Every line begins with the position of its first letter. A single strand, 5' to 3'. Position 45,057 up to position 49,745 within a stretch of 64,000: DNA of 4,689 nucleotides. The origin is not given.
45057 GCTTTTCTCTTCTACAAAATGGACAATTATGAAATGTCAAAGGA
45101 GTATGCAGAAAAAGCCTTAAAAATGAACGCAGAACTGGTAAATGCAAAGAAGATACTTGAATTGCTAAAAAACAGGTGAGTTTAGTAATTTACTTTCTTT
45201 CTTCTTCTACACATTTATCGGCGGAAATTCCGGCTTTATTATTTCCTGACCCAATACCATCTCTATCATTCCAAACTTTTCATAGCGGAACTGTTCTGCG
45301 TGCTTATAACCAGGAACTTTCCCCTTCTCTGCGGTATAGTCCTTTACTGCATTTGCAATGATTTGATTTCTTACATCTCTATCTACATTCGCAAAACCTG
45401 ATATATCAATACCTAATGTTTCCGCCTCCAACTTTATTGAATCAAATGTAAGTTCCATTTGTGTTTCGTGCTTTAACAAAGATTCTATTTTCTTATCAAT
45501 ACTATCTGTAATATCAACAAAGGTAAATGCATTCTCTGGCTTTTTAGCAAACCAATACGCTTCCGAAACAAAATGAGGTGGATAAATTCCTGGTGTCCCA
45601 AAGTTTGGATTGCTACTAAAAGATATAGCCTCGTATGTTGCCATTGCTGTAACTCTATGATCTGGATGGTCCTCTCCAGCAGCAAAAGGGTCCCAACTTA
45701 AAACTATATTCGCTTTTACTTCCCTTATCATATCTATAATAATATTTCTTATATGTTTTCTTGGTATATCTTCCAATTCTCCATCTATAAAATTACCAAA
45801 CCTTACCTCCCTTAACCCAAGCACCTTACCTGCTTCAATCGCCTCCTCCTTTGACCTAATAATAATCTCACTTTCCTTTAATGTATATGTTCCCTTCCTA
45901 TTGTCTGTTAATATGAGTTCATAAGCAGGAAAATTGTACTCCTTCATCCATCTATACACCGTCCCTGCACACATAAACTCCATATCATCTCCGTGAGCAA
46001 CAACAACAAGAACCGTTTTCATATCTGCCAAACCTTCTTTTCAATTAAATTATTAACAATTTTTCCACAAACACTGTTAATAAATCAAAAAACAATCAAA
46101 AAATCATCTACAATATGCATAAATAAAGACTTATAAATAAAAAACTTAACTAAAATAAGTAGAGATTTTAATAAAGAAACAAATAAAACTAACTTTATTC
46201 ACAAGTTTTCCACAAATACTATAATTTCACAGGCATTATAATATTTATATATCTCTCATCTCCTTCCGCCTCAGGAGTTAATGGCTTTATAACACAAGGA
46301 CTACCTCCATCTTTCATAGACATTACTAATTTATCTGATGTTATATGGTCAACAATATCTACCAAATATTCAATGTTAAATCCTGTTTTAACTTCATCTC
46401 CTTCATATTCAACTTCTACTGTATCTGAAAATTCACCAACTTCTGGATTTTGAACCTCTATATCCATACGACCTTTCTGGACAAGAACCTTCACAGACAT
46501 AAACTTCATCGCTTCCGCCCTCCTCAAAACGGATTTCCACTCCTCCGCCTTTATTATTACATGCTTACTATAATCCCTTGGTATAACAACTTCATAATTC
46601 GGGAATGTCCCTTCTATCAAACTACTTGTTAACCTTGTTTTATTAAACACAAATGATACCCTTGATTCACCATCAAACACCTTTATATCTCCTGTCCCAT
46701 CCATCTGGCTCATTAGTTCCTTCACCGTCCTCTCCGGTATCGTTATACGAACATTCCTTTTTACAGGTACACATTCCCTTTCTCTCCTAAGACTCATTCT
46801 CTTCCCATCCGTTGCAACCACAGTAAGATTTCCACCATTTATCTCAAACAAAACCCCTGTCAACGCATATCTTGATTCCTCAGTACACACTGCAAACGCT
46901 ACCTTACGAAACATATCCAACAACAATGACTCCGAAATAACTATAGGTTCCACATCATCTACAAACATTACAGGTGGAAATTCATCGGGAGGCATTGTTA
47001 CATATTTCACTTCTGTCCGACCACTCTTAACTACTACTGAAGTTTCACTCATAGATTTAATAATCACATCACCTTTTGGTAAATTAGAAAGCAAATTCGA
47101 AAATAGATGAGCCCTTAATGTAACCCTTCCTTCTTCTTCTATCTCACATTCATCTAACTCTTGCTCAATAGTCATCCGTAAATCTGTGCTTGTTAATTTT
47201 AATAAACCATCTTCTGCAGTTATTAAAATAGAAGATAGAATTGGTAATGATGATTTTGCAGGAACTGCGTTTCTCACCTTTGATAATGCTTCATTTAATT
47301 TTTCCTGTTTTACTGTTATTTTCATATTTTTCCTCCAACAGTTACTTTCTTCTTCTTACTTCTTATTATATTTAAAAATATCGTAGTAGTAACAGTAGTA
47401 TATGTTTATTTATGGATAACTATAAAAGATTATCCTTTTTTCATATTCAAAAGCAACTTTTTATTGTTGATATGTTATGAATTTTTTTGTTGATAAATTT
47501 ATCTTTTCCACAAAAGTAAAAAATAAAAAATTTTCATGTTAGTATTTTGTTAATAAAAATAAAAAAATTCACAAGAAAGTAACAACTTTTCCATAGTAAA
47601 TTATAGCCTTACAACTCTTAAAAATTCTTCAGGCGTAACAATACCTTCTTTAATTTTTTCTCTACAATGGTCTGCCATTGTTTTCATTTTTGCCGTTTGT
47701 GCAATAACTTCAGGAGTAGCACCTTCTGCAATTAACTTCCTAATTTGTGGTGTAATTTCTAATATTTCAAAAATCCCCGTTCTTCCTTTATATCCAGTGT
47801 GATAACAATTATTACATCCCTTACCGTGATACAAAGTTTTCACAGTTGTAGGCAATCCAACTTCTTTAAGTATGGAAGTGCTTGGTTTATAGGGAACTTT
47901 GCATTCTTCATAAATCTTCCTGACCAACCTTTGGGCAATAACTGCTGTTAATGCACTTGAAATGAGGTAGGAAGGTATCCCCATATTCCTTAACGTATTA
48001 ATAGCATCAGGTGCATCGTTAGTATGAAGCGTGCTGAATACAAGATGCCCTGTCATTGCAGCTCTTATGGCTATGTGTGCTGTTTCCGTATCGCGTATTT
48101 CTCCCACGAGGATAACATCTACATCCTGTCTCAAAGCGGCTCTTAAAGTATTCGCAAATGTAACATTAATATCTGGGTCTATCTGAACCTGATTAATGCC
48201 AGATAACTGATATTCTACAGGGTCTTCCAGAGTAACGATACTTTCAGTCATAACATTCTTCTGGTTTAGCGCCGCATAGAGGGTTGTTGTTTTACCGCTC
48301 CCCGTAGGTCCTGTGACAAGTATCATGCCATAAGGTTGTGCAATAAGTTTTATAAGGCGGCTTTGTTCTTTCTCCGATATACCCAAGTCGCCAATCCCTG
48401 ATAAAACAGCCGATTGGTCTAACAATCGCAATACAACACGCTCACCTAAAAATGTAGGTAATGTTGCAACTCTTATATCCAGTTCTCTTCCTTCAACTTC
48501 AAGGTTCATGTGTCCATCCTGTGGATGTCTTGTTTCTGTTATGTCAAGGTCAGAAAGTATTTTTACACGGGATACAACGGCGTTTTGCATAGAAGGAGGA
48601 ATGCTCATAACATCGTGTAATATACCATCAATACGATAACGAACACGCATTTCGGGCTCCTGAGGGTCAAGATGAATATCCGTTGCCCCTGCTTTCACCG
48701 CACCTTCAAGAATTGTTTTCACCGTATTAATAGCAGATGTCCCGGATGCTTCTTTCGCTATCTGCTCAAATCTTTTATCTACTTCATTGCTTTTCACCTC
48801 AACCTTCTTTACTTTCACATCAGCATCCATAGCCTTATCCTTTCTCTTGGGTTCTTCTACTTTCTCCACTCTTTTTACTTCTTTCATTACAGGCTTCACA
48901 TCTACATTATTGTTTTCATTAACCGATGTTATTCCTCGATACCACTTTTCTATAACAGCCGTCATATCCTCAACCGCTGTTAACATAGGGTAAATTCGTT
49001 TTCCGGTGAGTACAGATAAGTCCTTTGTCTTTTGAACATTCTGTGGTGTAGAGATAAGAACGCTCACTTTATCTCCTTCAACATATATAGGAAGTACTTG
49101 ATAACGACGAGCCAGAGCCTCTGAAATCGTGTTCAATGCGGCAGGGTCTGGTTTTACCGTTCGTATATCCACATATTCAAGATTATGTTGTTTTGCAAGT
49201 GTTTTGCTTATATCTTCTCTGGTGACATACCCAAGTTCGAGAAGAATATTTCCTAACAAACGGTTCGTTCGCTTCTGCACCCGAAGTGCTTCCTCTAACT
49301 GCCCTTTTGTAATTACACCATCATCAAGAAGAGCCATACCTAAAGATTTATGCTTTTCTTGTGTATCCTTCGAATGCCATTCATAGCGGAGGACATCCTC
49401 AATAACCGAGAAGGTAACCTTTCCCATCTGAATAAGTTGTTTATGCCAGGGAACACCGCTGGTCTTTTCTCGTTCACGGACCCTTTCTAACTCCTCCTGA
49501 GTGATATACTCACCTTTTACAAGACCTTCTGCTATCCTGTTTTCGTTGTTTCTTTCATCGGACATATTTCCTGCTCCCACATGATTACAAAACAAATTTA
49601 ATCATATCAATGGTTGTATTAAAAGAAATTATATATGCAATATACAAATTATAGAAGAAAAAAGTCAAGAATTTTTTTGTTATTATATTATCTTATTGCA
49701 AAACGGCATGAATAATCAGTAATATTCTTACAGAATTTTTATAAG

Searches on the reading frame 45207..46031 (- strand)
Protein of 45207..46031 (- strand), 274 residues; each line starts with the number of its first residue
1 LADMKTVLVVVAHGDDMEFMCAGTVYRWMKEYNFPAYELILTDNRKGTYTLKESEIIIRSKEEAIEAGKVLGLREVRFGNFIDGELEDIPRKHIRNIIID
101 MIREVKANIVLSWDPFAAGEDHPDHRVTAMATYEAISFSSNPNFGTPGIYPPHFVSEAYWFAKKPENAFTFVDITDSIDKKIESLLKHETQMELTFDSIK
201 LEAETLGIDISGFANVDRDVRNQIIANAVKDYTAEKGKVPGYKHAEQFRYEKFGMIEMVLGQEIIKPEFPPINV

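Call 72: search_protein_families(library=pfam, proteins=[window:45207-46031:-], max_evalue=0.0001)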
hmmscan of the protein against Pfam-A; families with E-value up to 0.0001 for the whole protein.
window:45207-46031:- (274 aa): 1 family
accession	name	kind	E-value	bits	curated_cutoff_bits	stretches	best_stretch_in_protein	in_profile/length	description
PF02585.22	PIG-L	-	6.3e-22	78.9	28.2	1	8-136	1-129/129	GlcNAc-PI de-N-acetylase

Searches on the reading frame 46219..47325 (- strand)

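Call 72: search_protein_families(library=pfam, proteins=[window:46219-47325:-], max_evalue=0.0001)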
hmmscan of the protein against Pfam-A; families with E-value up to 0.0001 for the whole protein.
window:46219-47325:- (368 aa): 3 families
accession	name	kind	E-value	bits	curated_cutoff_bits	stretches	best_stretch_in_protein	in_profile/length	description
PF00712.24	DNA_pol3_beta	-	1e-29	103.6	24.4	1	1-118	1-118/120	DNA polymerase III beta subunit, N-terminal domain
PF02767.21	DNA_pol3_beta_2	-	4.3e-26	91.9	27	1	131-243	3-116/116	DNA polymerase III beta subunit, central domain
PF02768.20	DNA_pol3_beta_3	-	8.1e-20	71.3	27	1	247-349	3-108/121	DNA polymerase III beta subunit, C-terminal domain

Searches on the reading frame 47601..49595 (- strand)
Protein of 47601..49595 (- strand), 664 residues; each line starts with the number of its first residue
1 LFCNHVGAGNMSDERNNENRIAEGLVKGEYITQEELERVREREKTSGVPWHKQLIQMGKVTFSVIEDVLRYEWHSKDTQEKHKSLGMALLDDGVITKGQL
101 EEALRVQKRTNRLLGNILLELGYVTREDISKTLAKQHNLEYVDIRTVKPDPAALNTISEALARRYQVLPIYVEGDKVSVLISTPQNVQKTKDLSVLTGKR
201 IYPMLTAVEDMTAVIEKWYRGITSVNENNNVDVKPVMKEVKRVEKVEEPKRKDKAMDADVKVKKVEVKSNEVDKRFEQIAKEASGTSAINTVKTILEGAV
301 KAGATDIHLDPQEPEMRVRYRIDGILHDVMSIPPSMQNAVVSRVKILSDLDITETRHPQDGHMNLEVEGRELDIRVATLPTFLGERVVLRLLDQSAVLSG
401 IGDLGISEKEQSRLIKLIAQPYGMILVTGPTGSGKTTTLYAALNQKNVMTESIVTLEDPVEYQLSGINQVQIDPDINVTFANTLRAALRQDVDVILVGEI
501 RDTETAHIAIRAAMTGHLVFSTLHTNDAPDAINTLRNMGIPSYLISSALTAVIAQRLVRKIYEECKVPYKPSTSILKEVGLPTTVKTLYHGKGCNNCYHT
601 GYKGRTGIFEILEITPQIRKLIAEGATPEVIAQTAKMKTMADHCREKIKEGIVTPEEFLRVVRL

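Call 54: search_protein_families(library=pfam, proteins=[window:47601-49595:-], max_evalue=0.00001)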
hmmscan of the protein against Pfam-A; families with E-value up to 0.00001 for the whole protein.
window:47601-49595:- (664 aa): 2 families
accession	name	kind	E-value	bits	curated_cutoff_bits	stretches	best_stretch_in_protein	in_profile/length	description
PF00437.27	T2SSE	-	2.9e-127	424.8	24.9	1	287-660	7-370/370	Type II/IV secretion system protein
PF05157.20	MshEN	-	3.9e-15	56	23.1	1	137-221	1-86/90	MshEN domain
